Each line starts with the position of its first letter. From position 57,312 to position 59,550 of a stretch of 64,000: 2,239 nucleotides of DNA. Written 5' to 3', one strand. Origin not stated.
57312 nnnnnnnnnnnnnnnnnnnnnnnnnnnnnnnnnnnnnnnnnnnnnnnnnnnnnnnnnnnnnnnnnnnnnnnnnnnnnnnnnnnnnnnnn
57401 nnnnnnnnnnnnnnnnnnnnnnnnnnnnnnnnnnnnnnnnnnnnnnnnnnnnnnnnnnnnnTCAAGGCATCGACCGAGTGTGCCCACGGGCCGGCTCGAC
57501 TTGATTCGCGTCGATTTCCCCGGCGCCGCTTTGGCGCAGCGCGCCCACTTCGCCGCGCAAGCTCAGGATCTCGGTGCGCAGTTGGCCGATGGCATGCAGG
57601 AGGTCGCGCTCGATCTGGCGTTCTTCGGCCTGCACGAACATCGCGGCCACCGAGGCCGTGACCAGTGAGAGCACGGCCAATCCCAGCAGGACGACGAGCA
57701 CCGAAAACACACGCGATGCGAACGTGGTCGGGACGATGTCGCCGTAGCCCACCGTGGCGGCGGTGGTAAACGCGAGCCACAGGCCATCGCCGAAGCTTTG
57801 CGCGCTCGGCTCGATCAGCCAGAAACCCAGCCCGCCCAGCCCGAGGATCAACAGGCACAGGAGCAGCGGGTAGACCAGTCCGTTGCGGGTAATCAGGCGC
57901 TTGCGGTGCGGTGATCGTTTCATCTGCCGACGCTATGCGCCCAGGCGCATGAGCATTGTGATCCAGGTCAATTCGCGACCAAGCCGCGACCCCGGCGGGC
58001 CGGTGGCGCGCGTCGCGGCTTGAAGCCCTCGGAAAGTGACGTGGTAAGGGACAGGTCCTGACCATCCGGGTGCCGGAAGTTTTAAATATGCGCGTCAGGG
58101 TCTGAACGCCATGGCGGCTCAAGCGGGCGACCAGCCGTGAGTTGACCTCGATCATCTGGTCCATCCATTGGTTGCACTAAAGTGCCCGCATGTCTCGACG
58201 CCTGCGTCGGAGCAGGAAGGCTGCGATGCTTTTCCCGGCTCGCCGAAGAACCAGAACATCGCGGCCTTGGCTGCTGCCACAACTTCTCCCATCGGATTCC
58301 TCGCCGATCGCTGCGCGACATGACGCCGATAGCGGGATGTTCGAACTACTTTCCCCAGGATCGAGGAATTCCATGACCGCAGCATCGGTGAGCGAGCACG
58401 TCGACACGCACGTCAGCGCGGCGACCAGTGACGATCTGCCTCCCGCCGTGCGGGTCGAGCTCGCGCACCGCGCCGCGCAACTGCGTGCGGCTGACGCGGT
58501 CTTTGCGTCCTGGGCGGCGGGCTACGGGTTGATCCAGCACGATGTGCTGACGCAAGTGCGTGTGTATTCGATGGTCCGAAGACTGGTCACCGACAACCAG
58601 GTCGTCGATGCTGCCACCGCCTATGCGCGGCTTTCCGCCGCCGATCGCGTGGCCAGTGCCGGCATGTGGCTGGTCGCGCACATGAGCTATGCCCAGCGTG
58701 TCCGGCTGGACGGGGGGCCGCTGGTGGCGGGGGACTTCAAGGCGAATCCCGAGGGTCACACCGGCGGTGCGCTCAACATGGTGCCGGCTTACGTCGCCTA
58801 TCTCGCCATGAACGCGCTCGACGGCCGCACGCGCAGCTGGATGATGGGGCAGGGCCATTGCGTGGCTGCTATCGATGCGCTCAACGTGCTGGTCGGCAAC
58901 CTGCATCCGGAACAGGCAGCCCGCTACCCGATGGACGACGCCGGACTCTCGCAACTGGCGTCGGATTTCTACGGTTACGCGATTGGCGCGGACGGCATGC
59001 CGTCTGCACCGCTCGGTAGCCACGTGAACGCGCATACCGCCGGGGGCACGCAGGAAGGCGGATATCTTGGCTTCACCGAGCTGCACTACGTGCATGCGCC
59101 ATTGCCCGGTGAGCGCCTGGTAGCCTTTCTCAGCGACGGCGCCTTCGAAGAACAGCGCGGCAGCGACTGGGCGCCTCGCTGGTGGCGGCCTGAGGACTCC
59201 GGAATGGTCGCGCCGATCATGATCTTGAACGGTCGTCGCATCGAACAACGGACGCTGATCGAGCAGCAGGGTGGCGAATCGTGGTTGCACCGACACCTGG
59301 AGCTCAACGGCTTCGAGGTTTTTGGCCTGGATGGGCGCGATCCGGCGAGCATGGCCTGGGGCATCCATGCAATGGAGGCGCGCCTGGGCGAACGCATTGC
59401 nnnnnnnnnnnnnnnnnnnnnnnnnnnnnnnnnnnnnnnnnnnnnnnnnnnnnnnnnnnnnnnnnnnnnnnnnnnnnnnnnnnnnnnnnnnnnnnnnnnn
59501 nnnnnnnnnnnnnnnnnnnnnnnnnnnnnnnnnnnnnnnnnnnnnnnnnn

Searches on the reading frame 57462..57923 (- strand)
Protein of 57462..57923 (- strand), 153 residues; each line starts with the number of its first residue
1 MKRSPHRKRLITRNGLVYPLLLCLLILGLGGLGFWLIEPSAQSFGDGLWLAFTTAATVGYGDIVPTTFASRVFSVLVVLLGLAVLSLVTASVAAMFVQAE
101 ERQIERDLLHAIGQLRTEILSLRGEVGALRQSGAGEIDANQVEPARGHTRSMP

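Call 9: search_protein_families(library=pfam, proteins=[window:57462-57923:-])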
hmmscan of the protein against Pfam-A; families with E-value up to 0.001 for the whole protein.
window:57462-57923:- (153 aa): 2 families
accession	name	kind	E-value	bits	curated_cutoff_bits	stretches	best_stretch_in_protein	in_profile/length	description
PF07885.22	Ion_trans_2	-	8.1e-16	58.1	22.5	1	22-97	2-78/79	Ion channel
PF00520.37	Ion_trans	-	3e-09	36.9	25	1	38-103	168-240/241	Ion transport protein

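Call 13: find_encoding_contigs(protein=window:57462-57923:-, flank=3000, max_places=6)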
Protein window:57462-57923:- (153 aa): 1 contig read that carries it; 1 place shown.
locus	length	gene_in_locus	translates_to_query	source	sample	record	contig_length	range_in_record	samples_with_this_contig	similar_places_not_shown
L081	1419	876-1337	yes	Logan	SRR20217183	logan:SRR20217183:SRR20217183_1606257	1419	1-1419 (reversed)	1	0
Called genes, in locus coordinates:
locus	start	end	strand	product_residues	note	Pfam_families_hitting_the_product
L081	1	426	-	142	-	?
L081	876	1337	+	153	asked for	PF00520:Ion_trans, PF07885:Ion_trans_2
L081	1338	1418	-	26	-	?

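Call 23: find_homologous_proteins(query=window:57462-57923:-, max_evalue=1e-10)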
Query window:57462-57923:- (153 aa): 2909 proteins with E <= 1e-10 among 3252 candidates; the best 120 are listed.
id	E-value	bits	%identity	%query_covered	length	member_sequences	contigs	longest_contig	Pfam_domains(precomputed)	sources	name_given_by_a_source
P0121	3.7e-92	324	100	100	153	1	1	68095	PF00520.38,PF07885.23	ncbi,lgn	-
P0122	1.7e-66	241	85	89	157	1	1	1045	PF00520.38,PF07885.23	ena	-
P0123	2.8e-61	224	81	91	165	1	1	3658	PF00520.38,PF07885.23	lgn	-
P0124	7.9e-61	222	76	92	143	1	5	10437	PF00520.38,PF07885.23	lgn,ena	-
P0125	9.7e-61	222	76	92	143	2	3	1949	PF00520.38,PF07885.23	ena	-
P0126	2.4e-57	211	78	85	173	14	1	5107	PF00520.38,PF07885.23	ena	-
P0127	4.2e-57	210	78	85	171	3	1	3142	PF00520.38,PF07885.23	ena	-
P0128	1.7e-56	208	74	87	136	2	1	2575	PF00520.38,PF07885.23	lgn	-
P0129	2.1e-56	208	78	82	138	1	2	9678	PF00520.38,PF07885.23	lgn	-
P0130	3.1e-56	207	68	97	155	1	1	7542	PF00520.38,PF07885.23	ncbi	-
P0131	4.5e-56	207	78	82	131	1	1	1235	PF00520.38,PF07885.23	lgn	-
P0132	4.7e-56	207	77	84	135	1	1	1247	PF00520.38,PF07885.23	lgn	-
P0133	4.8e-56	207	76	84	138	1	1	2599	PF00520.38,PF07885.23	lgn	-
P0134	4.8e-56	207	77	84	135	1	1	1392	PF00520.38,PF07885.23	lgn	-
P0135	4.9e-56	207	78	86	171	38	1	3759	PF00520.38,PF07885.23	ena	-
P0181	2.0e-54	201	76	83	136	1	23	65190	PF00520.38,PF07885.23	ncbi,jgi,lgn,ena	jgi:voltage-gated potassium channel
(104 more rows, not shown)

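Call 26: find_encoding_contigs(protein=P0124, flank=1500, max_places=10)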
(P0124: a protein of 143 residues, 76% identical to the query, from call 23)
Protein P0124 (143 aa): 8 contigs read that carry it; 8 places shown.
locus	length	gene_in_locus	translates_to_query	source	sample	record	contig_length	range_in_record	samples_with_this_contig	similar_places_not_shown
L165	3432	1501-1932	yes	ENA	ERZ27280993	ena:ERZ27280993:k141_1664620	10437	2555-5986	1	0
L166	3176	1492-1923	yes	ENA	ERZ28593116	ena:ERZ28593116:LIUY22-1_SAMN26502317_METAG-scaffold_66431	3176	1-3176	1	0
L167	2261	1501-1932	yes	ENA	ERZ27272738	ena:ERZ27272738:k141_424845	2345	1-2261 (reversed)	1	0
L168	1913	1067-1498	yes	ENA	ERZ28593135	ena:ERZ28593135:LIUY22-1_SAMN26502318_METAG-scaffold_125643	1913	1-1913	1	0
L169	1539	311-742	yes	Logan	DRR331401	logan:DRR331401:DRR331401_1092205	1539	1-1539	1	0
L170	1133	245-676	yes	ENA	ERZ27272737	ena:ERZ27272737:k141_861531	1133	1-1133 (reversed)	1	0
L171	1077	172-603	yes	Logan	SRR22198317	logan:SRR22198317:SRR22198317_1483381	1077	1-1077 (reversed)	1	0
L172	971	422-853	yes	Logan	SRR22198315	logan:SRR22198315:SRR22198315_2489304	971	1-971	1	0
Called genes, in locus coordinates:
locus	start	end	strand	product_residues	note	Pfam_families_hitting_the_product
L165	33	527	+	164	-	PF07603:Lcl_C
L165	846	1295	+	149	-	-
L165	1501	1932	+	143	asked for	PF00520:Ion_trans, PF07885:Ion_trans_2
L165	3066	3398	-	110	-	PF00254:FKBP_C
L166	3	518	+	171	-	?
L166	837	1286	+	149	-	-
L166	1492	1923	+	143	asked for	PF00520:Ion_trans, PF07885:Ion_trans_2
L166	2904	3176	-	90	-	?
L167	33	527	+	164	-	PF07603:Lcl_C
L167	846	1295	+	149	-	-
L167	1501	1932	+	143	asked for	PF00520:Ion_trans, PF07885:Ion_trans_2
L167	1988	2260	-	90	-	?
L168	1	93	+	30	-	?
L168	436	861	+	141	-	-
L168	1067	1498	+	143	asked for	PF00520:Ion_trans, PF07885:Ion_trans_2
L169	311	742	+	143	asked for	PF00520:Ion_trans, PF07885:Ion_trans_2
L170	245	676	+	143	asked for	PF00520:Ion_trans, PF07885:Ion_trans_2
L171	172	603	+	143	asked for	PF00520:Ion_trans, PF07885:Ion_trans_2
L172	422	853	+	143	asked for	PF00520:Ion_trans, PF07885:Ion_trans_2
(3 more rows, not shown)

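Call 27: find_encoding_contigs(protein=P0181, flank=1500, max_places=10)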
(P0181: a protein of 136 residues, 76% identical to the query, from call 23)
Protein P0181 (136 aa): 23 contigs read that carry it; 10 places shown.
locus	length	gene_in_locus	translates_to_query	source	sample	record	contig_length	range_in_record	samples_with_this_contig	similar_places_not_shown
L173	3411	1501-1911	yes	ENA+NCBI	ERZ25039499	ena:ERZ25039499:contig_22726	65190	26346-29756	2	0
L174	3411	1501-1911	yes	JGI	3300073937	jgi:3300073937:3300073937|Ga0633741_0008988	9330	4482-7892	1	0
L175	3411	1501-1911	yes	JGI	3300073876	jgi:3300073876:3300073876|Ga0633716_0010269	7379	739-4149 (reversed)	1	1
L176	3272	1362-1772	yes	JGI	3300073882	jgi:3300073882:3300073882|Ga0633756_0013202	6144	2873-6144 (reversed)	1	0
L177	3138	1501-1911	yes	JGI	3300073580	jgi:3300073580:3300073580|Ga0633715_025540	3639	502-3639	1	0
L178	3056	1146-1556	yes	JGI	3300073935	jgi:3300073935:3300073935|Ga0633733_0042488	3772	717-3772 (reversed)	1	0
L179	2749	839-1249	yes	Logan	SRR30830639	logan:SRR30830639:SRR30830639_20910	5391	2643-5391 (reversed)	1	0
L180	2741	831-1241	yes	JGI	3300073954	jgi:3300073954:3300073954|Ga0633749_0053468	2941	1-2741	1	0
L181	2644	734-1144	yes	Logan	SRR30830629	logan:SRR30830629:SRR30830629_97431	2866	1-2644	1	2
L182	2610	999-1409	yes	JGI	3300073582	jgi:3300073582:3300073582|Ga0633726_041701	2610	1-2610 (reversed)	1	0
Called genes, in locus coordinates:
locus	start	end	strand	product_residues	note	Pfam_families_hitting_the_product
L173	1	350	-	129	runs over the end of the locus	PF16747:Adhesin_E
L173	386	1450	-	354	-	PF01636:APH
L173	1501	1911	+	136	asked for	PF00520:Ion_trans, PF07885:Ion_trans_2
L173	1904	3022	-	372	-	PF11017:DUF2855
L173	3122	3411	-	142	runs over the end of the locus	PF02566:OsmC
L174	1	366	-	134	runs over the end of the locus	PF16747:Adhesin_E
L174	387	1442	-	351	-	PF01636:APH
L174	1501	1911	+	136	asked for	PF00520:Ion_trans, PF07885:Ion_trans_2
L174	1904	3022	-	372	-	PF11017:DUF2855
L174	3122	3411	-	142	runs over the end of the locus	PF02566:OsmC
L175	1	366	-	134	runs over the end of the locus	PF16747:Adhesin_E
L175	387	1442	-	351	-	PF01636:APH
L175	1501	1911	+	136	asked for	PF00520:Ion_trans, PF07885:Ion_trans_2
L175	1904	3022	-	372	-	PF11017:DUF2855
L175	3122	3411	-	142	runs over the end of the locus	PF02566:OsmC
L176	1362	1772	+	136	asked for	PF00520:Ion_trans, PF07885:Ion_trans_2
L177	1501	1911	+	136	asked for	PF00520:Ion_trans, PF07885:Ion_trans_2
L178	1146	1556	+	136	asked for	PF00520:Ion_trans, PF07885:Ion_trans_2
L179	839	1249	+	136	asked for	PF00520:Ion_trans, PF07885:Ion_trans_2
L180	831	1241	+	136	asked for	PF00520:Ion_trans, PF07885:Ion_trans_2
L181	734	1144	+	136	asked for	PF00520:Ion_trans, PF07885:Ion_trans_2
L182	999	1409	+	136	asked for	PF00520:Ion_trans, PF07885:Ion_trans_2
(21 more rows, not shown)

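Call 28: find_encoding_contigs(protein=P0123, flank=1500, max_places=10)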
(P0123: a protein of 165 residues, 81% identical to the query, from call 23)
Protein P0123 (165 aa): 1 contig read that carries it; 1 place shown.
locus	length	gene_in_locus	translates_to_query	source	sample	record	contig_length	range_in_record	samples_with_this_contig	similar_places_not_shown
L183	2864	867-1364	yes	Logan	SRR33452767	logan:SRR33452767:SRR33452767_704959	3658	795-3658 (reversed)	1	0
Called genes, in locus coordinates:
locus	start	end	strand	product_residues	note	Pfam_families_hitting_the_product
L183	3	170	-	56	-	?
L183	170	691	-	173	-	PF01661:Macro (weak)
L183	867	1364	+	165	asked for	PF00520:Ion_trans, PF07885:Ion_trans_2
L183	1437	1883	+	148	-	PF02566:OsmC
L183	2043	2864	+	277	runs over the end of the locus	PF00582:Usp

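Call 48: find_encoding_contigs(protein=P0122, flank=1500, max_places=5)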
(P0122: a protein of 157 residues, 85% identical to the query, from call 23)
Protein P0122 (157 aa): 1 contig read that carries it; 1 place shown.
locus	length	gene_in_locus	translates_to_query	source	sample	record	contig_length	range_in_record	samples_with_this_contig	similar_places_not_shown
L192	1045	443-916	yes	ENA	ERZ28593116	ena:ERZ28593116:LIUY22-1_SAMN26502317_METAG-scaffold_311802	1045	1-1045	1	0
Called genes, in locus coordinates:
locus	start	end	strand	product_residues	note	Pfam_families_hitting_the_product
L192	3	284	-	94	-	?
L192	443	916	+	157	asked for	PF00520:Ion_trans, PF07885:Ion_trans_2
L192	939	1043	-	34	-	?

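Call 58: find_encoding_contigs(protein=P0130, flank=1200, max_places=4)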
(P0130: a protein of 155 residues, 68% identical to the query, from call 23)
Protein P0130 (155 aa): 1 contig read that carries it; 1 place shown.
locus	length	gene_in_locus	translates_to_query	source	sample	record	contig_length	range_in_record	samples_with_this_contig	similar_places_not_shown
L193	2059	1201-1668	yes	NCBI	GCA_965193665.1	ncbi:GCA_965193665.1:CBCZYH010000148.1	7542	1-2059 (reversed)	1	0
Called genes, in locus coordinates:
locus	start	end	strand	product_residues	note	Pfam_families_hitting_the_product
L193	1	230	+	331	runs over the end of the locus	PF03401:TctC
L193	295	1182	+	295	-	PF02899:Phage_int_SAM_1, PF13495:Phage_int_SAM_4, PF00589:Phage_integrase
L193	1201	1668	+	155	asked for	PF00520:Ion_trans (weak), PF07885:Ion_trans_2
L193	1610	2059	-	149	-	?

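Call 59: find_encoding_contigs(protein=P0126, flank=1200, max_places=4)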
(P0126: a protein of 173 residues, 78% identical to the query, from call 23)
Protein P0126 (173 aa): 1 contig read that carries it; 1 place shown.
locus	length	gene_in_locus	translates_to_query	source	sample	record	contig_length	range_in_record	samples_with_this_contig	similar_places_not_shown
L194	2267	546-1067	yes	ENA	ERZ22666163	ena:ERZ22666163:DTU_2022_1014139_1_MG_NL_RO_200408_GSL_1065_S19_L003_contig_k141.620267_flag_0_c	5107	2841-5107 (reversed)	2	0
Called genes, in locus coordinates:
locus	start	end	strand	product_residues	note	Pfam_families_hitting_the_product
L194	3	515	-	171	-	?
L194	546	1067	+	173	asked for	PF00520:Ion_trans (weak), PF07885:Ion_trans_2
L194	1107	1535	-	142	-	PF02566:OsmC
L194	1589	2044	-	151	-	PF22381:Staph_reg_Sar_Rot, PF12802:MarR_2, PF01047:MarR, PF13463:HTH_27 (weak)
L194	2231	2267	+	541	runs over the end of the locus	PF00732:GMC_oxred_N, PF00890:FAD_binding_2 (faint), PF05834:Lycopene_cycl (weak), PF05199:GMC_oxred_C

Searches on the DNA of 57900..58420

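Call 64: search_rna_families(source=window, start=57900, end=58420, threshold=evalue, max_evalue=1)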
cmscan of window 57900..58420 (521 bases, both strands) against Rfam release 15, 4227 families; matches with E-value up to 1: 0.
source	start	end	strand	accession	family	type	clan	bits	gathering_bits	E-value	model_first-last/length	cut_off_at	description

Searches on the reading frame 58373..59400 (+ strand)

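Call 49: find_homologous_proteins(query=window:58373-59400:+, max_evalue=1e-40)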
Query window:58373-59400:+ (342 aa): 355 proteins with E <= 1e-40 among 8000 candidates; the best 120 are listed.
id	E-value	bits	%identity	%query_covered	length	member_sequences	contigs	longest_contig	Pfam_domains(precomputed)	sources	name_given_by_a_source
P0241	2.3e-142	493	67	96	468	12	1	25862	PF09364.16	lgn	-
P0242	6.7e-141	488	71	90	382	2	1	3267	PF09364.16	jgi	jgi:phosphoketolase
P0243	5.5e-133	462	72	85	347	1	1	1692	PF09364.16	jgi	-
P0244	1.8e-132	460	67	90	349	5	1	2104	PF09364.16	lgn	-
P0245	4.7e-130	452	67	87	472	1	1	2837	PF09364.16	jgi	jgi:hypothetical protein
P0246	5.2e-130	452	64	91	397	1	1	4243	PF09364.16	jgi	jgi:phosphoketolase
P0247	3.2e-128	446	65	90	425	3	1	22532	PF09364.16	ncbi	-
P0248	4.4e-128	446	65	90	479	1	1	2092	PF09364.16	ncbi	ncbi:MAG: xylulose 5-phosphate 3-epimerase, partial [Candidatus Binatia bacterium]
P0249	1.1e-127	444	65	85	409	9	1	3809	PF09364.16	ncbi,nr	ncbi:MAG TPA: hypothetical protein VNK50_04855, partial [Calidithermus sp.]|nr:hypothetical protein 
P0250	1.1e-127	444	63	90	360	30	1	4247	PF09364.16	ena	-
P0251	9.0e-127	441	66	86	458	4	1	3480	PF09364.16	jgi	-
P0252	3.8e-126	439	63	90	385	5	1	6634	PF09364.16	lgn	-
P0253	3.7e-125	436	65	88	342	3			PF09364.16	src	-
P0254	4.7e-125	436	63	89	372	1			PF09364.16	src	-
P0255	2.9e-124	433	64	86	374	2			PF09364.16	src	-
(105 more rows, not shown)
